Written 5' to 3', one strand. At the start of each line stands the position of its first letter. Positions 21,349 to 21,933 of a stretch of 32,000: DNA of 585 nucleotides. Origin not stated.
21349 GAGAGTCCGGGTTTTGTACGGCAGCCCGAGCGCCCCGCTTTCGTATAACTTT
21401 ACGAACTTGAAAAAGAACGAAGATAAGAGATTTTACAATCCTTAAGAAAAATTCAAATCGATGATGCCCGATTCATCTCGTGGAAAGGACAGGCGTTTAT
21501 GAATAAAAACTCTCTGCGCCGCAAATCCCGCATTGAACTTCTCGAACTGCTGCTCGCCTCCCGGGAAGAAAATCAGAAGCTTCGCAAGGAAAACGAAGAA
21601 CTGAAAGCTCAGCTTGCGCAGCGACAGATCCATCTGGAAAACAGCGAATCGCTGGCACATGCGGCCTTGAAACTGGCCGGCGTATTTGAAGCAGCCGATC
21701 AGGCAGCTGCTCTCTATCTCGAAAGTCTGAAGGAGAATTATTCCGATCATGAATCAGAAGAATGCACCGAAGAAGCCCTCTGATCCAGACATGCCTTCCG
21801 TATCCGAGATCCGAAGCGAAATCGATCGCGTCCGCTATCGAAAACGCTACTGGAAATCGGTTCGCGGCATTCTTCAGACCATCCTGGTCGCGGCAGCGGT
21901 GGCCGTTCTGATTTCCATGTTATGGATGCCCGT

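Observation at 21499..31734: Self-contained sortase-pilus locus with FCT/PI-2-like gene order and no regulator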

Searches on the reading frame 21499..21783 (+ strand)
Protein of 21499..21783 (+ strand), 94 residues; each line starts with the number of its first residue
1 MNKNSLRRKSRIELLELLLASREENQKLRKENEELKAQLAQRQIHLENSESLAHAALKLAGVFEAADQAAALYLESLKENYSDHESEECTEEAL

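Call 3: search_protein_families(library=pfam, proteins=[window:21499-21783:+], max_evalue=0.01)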
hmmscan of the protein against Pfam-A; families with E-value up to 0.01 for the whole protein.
window:21499-21783:+ (94 aa): 0 families

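Call 4: search_protein_families(library=ncbifam, proteins=[window:21499-21783:+], max_evalue=0.01)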
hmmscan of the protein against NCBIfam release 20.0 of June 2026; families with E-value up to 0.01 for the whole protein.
window:21499-21783:+ (94 aa): 1 family
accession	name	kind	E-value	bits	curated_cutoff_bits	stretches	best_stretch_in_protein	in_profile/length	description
NF009644.1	PRK13169.1-5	equivalog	0.0041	17.7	130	1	18-76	31-89/116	DNA replication initiation control protein YabA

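Call 15: find_homologous_proteins(query=window:21499-21783:+, max_evalue=0.001)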
Query window:21499-21783:+ (94 aa): 17 proteins with E <= 0.001 among 44 candidates.
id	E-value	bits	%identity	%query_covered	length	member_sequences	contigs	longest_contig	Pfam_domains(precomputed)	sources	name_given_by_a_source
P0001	1.0e-46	174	99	100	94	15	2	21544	-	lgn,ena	-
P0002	6.1e-21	92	59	90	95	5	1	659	-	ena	-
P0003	3.3e-14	71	56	83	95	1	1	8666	-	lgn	-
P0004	7.5e-14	70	53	83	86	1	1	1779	-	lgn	-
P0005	1.5e-13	69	49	93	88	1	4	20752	-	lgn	-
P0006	4.0e-13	67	47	88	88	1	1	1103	-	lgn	-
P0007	2.8e-12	65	49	90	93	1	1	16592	-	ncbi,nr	ncbi:MAG: DNA repair protein [Clostridiales bacterium]|nr:DNA repair protein [Clostridiales bacteriu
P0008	5.1e-12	64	51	83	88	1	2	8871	-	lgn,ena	-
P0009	1.8e-11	62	47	83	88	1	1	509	-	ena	-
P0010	3.9e-11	61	48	71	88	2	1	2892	-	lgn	-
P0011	5.8e-11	60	49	83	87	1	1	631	-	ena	-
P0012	9.4e-11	60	47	83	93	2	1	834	-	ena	-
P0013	1.4e-9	56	45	83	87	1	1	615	-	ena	-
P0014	1.8e-9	56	46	83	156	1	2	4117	-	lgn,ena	-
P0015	2.6e-9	55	46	83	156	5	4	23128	-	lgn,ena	-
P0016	3.1e-9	55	47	83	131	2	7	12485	-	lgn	-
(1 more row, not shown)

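Call 16: find_encoding_contigs(protein=P0001, flank=10000, max_places=3)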
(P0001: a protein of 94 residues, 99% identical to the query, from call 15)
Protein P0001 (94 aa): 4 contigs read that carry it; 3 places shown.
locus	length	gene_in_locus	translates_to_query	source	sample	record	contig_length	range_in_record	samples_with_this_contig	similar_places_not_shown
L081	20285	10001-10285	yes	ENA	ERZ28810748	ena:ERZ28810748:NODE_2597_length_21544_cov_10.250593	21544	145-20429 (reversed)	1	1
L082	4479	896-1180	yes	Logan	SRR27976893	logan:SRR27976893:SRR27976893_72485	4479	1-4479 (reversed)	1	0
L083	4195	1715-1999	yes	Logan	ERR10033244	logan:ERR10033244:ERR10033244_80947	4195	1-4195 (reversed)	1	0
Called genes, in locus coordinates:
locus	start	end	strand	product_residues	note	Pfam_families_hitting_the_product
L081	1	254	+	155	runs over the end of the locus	-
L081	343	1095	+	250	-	-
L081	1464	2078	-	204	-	PF00163:Ribosomal_S4, PF01479:S4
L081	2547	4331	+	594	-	PF06160:EzrA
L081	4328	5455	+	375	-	PF00155:Aminotran_1_2 (faint), PF00266:Aminotran_5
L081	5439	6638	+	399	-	PF22025:ThiI_fer, PF02926:THUMP, PF02568:ThiI, PF06508:QueC (faint)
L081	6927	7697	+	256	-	PF21302:Zn_ribbon_RlmA, PF13847:Methyltransf_31, PF08241:Methyltransf_11, PF13649:Methyltransf_25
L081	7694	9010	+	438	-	PF01938:TRAM (weak), PF05958:tRNA_U5-meth_tr, PF13847:Methyltransf_31 (weak)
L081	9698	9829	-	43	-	-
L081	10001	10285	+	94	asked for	-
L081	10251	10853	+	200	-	PF10502:Peptidase_S26, PF00717:Peptidase_S24 (weak)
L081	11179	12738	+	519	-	PF17802:SpaA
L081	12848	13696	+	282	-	PF04203:Sortase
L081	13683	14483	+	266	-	-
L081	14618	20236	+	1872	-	PF17802:SpaA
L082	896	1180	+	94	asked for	-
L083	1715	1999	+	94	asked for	-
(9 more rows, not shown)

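Call 17: find_encoding_contigs(protein=P0015, flank=10000, max_places=3)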
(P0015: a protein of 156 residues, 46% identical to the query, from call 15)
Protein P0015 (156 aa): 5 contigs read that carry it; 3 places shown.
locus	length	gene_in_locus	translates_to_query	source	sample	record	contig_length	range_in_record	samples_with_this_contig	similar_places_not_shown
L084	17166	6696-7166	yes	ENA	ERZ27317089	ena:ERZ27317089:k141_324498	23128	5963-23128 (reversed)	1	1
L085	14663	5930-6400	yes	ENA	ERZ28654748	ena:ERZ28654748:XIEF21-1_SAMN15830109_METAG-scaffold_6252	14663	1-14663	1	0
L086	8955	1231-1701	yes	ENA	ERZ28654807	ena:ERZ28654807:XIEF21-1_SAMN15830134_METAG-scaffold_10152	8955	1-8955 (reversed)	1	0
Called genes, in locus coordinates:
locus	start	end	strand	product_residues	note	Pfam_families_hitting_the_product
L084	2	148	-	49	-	?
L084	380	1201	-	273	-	PF07286:D-Glu_cyclase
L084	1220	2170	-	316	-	PF02626:CT_A_B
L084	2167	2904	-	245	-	PF02682:CT_C_D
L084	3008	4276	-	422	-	PF01566:Nramp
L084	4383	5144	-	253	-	PF03746:LamB_YcsF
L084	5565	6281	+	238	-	PF01925:TauE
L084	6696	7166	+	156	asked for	-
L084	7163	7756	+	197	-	PF10502:Peptidase_S26, PF00717:Peptidase_S24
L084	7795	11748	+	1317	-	PF13519:VWA_2, PF21426:GBS104-like_Ig, PF17802:SpaA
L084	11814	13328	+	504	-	PF16569:GramPos_pilinBB, PF17802:SpaA, PF00746:Gram_pos_anchor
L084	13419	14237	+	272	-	PF04203:Sortase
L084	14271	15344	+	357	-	PF17802:SpaA (faint), PF05738:Cna_B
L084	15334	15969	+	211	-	PF04203:Sortase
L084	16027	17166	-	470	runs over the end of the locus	PF14238:DUF4340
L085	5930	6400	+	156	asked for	-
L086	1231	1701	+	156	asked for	-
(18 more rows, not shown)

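Call 44: search_protein_representatives(alignment_id=A1)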
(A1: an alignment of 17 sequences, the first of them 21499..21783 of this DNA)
Query: 17 sequences, 93 profile positions. Proteins with E-value up to 0.001 (for the whole library): 4569; up to 1e-10: 3446; up to 1e-30: 17. The best 150 are listed.
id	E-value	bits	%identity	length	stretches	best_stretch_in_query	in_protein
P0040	4.0e-42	158.7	-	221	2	1-85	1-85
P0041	1.0e-33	131.7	-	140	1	1-87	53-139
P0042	4.1e-33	129.8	-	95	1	1-83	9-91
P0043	3.1e-32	127.0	-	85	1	1-81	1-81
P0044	5.4e-32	126.2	-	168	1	1-87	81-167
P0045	5.7e-32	126.1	-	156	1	1-90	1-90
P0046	7.9e-32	125.7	-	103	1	1-86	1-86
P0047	1.2e-31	125.1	-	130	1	1-86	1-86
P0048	1.2e-31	125.1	-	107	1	1-91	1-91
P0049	1.4e-31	124.8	-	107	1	1-88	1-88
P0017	1.5e-31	124.8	-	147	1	1-90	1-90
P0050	2.0e-31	124.4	-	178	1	1-89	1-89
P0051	2.3e-31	124.2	-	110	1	1-88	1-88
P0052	2.7e-31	123.9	-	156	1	1-89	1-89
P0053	4.7e-31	123.2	-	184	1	1-88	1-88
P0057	1.3e-30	121.8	-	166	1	1-83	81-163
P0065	4.8e-30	120.0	-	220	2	1-89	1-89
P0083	1.6e-29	118.3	-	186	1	1-87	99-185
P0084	1.6e-29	118.3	-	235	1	1-84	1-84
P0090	2.1e-29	117.9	-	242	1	1-85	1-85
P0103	3.9e-29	117.0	-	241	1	1-91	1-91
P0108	5.0e-29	116.7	-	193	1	3-88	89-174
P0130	1.3e-28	115.4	-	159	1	1-85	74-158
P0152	2.2e-28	114.6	-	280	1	1-88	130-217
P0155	2.5e-28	114.4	-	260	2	1-90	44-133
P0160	2.7e-28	114.3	-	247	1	1-85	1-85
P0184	6.7e-28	113.1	-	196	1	1-87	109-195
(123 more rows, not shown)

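Call 45: list_cluster_members(proteins=[P0040, P0041, P0045, P0050, P0065, P0084, P0090, P0103, P0152, P0160])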
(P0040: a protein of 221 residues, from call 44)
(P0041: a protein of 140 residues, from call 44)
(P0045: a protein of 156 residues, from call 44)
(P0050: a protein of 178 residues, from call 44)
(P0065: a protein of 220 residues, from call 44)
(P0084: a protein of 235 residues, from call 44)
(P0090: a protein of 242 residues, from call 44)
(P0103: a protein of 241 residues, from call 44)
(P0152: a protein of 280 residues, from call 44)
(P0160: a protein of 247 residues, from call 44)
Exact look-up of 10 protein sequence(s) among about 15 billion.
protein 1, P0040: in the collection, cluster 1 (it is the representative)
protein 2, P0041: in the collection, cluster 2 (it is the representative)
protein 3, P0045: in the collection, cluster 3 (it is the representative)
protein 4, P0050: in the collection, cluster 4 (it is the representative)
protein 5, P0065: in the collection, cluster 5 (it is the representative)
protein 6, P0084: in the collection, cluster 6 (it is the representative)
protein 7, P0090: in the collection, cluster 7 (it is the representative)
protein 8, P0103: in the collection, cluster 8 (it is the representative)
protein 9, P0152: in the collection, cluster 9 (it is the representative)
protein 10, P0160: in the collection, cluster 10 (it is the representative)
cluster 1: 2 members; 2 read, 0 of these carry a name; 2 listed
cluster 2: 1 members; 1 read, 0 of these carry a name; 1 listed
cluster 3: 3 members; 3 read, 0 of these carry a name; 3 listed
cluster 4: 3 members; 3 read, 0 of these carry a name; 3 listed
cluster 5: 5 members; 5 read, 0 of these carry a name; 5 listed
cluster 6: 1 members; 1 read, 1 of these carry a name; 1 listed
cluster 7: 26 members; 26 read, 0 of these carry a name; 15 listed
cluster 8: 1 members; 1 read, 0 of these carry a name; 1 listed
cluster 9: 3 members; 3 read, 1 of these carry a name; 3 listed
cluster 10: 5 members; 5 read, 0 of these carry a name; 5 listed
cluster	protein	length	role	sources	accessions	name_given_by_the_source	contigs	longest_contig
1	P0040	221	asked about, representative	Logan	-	-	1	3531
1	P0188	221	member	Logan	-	-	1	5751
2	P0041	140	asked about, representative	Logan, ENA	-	-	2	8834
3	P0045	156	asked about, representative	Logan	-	-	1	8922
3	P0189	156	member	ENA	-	-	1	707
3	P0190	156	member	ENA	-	-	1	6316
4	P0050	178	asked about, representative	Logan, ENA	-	-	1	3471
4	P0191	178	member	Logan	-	-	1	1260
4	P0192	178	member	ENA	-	-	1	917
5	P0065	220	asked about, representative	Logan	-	-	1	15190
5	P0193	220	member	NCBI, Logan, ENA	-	-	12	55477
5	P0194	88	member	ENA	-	-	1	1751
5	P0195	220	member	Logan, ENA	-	-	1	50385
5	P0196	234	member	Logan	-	-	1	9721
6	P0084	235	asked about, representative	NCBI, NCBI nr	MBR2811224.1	MAG: hypothetical protein IKD69_07575 [Solobacterium sp.] | hypothetical protein [Solobacterium sp.]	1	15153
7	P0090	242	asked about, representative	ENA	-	-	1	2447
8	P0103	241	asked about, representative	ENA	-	-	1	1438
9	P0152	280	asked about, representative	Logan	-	-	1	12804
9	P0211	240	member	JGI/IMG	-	YesN/AraC family two-component response regulator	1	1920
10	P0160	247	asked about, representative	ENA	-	-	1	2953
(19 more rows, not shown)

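Call 47: search_protein_families(library=pfam, proteins=[P0152, P0211, P0184, P0083, P0108, P0044, P0057, P0130, P0155, P0090], max_evalue=0.1)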
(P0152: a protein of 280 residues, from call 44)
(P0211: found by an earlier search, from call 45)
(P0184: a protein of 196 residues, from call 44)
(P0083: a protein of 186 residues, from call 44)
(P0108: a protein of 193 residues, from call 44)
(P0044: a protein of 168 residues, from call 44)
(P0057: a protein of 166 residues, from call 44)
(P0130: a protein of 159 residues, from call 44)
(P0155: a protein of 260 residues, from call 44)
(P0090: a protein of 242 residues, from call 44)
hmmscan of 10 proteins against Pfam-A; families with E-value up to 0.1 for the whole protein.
P0152 (280 aa): 5 families
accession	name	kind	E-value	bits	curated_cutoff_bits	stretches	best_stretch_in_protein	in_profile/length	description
PF00072.30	Response_reg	-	3.1e-16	59.9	30.2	1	10-96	22-108/111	Response regulator receiver domain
PF05103.18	DivIVA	-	0.0058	17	28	1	215-269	74-128/131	DivIVA protein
PF23202.1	PAH_ZNF598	-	0.015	16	25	0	163-213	2-53/83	ZNF598 PAH domain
PF05335.18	DUF745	-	0.053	13.7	33.3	1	155-242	65-151/183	Protein of unknown function (DUF745)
PF07862.16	Nif11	-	0.086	13.6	23.8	0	144-172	6-33/48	Nif11 domain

P0211 (240 aa): 3 families
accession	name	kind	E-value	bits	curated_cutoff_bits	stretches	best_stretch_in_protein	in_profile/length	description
PF00072.30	Response_reg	-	8.3e-09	36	30.2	1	1-54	55-108/111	Response regulator receiver domain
PF23202.1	PAH_ZNF598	-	0.027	15.2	25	0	121-175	2-58/83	ZNF598 PAH domain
PF07862.16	Nif11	-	0.028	15.2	23.8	1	102-130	6-33/48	Nif11 domain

P0184 (196 aa): 3 families
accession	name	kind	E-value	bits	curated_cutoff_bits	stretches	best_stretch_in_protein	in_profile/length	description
PF05524.18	PEP-utilisers_N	-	1.7e-23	83.5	24.4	1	5-108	1-103/121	PEP-utilising enzyme, N-terminal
PF10126.14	Nit_Regul_Hom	-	0.018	15.4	23.8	1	77-133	6-61/107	Uncharacterized protein, homolog of nitrogen regulatory protein PII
PF07201.16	HrpJ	-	0.025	15.3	25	0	43-72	55-84/166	HrpJ-like domain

P0083 (186 aa): 2 families
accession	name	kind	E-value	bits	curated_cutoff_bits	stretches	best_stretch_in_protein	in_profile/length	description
PF02195.25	ParB_N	-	0.0001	22.7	26.3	1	36-100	4-69/95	ParB N-terminal domain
PF05615.18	THOC7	-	0.0013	19.5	28.7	1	51-141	37-114/136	Tho complex subunit 7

P0108 (193 aa): 1 family
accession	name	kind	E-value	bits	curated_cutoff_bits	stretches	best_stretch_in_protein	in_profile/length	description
PF04344.18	CheZ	-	0.059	13.7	30.7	1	113-171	9-67/203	Chemotaxis phosphatase, CheZ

P0044 (168 aa): 1 family
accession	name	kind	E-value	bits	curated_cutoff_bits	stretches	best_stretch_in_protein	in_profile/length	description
PF14836.12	Ubiquitin_3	-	0.012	16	24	1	97-135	34-73/88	Ubiquitin-like domain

P0057 (166 aa): 0 families

P0130 (159 aa): 1 family
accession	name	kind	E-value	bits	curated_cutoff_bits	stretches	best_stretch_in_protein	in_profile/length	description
PF18536.7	DUF5623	-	0.032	14.9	35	1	56-111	66-119/126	Domain of unknown function (DUF5623)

P0155 (260 aa): 1 family
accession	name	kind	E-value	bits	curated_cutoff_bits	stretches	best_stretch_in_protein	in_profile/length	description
PF10592.14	AIPR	-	0.015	15.4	25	1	157-247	129-220/308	AIPR protein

P0090 (242 aa): 0 families

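Call 61: search_solved_structures(query=A1, max_evalue=10, show_alignments=2)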
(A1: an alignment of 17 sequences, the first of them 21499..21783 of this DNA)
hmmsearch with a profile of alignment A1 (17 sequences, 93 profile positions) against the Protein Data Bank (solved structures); distinct sequences matched with E-value up to 10: 2.
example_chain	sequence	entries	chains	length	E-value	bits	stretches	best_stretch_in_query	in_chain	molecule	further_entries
4v8m_BX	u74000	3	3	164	0.72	13.6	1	2-71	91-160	60S RIBOSOMAL PROTEIN L23A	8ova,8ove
6az3_V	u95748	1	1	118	0.96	13.2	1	2-71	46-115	60S ribosomal protein L23a, putative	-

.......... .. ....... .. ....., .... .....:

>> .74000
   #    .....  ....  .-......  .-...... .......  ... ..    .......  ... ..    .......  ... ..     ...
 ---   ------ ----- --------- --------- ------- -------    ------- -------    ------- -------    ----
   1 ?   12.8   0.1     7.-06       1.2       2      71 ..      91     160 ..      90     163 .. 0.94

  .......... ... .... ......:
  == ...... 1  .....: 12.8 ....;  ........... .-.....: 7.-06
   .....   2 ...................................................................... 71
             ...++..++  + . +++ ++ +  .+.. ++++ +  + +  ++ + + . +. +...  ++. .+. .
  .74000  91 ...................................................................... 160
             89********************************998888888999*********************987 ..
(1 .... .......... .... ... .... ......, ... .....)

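Call 62: search_protein_families(library=padloc, proteins=[window:21499-21783:+, P0005, P0015, P0084], max_evalue=1)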
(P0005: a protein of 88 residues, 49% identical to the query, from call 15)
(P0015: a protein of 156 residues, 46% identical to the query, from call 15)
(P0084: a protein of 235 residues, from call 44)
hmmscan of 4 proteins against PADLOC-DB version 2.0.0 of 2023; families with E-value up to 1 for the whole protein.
window:21499-21783:+ (94 aa): 1 family
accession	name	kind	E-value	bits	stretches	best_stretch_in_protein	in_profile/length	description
PDLC02264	AbiEi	-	0.013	13.5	1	34-78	115-159/205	AbiEi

P0005 (88 aa): 0 families

P0015 (156 aa): 6 families
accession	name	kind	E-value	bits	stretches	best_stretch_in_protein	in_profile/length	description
PDLC00600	ZorA1|ZorA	-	0.0058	13.2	1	4-135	472-603/677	MotA/ExbB/TolQ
PDLC00648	ZorA3|ZorA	-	0.0067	13.2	1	18-138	339-458/692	MotA/ExbB/TolQ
PDLC03865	LmuB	-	0.042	10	1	15-145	229-349/1007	-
PDLC00580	JetC3|JetC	-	0.26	7.4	1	14-146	205-335/1068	DUF3584 domain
PDLC03859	LmuB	-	0.45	7.6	1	10-142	172-312/611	-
PDLC03834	BnzB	-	0.88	6.6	0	1-139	1-126/504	-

P0084 (235 aa): 2 families
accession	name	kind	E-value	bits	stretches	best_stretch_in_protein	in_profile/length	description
PDLC03210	mREase_II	-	0.037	11.3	1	16-80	215-280/294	Type II methyl-directed restriction enzyme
PDLC03859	LmuB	-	0.037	11.2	1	7-80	169-255/611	-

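Call 66: predict_structure(alignment_id=A1)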
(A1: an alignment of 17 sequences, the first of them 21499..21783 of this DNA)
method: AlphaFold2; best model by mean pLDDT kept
length: 94 residues; sequences in the alignment: 17
mean_pLDDT: 81.2   pTM: 0.39
mean pLDDT of the five models: 81.2, 81.0, 79.9, 79.1, 78.9
residues with pLDDT >= 90: 23; 70-90: 57; 50-70: 13; < 50: 1
segments of 3 or more residues with pLDDT < 50: none
pLDDT, mean of each block of 10 residues (from residue 1): 73 89 93 91 80 82 88 86 61 52
secondary structure, 60 per line:
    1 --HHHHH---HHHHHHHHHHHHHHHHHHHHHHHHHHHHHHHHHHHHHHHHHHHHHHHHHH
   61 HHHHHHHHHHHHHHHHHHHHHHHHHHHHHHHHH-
elements in order: H3-7 H11-93

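Call 67: find_encoding_contigs(protein=P0007, flank=10000, max_places=2)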
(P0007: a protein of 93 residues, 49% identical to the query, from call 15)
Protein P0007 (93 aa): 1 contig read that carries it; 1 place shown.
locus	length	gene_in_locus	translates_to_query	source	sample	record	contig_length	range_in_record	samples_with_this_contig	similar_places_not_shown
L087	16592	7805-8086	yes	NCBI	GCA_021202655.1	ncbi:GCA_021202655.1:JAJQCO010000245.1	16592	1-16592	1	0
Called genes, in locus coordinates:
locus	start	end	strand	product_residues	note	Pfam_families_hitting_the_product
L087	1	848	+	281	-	PF02518:HATPase_c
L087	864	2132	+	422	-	PF09861:Lar_N, PF21113:LarA_C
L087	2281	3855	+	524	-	PF09820:AAA-ATPase_like, PF08011:PDDEXK_9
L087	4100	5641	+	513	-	-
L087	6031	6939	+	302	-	PF00589:Phage_integrase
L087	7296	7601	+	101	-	-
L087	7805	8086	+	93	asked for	-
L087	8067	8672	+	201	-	PF10502:Peptidase_S26, PF00717:Peptidase_S24 (weak)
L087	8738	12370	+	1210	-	PF17802:SpaA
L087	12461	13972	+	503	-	PF16569:GramPos_pilinBB, PF17802:SpaA, PF00746:Gram_pos_anchor (weak)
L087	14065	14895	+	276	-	PF04203:Sortase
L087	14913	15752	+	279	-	PF16555:GramPos_pilinD1 (weak)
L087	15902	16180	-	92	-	PF13711:DUF4160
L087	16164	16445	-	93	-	-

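Call 68: find_encoding_contigs(protein=P0016, flank=10000, max_places=3)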
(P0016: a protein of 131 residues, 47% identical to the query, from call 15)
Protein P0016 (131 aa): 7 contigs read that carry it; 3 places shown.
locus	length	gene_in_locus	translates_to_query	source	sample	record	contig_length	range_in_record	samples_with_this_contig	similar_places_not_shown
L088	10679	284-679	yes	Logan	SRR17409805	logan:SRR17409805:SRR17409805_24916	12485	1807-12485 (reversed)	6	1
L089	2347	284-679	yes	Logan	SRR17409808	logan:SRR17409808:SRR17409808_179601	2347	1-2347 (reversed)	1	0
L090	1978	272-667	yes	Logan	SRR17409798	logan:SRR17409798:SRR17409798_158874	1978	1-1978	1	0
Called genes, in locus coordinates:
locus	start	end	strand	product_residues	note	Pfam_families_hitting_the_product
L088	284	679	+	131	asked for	-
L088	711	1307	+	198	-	PF00717:Peptidase_S24 (weak), PF10502:Peptidase_S26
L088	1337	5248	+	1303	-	PF24547:DUF7601, PF25549:DUF7927 (faint)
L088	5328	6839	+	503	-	PF17802:SpaA, PF00746:Gram_pos_anchor (weak)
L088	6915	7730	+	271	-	PF04203:Sortase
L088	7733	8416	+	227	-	PF17802:SpaA (weak), PF00746:Gram_pos_anchor (weak)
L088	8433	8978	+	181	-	PF04203:Sortase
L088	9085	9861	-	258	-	PF00702:Hydrolase, PF13344:Hydrolase_6, PF13419:HAD_2 (weak), PF13242:Hydrolase_like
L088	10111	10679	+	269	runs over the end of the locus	PF01145:Band_7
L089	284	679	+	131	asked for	-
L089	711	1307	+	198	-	PF00717:Peptidase_S24 (weak), PF10502:Peptidase_S26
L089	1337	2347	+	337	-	?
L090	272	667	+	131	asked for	-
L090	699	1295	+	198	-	PF00717:Peptidase_S24 (weak), PF10502:Peptidase_S26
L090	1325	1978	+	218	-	?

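Call 69: find_encoding_contigs(protein=P0005, flank=10000, max_places=2)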
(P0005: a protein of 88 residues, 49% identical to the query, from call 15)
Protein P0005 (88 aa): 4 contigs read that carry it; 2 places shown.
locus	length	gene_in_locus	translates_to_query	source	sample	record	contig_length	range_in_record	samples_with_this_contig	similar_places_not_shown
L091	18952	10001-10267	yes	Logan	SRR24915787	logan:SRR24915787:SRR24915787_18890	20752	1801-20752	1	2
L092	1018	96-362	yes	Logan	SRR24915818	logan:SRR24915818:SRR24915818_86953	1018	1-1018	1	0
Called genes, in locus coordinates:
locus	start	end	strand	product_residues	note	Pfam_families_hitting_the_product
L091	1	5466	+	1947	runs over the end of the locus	PF00746:Gram_pos_anchor (faint), PF17802:SpaA (weak), PF24547:DUF7601, PF17802:SpaA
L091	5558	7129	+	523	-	PF17802:SpaA, PF00746:Gram_pos_anchor (weak)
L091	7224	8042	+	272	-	PF04203:Sortase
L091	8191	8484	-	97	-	PF13412:HTH_24 (faint), PF13560:HTH_31, PF12844:HTH_19, PF01381:HTH_3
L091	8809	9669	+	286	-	PF02899:Phage_int_SAM_1, PF00589:Phage_integrase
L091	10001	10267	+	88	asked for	-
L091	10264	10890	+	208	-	PF10502:Peptidase_S26, PF00717:Peptidase_S24 (weak)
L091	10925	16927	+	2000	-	PF17210:SdrD_B, PF00746:Gram_pos_anchor (weak)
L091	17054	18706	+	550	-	PF16569:GramPos_pilinBB, PF17802:SpaA, PF00746:Gram_pos_anchor (weak)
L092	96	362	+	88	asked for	-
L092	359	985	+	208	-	PF10502:Peptidase_S26, PF00717:Peptidase_S24 (weak)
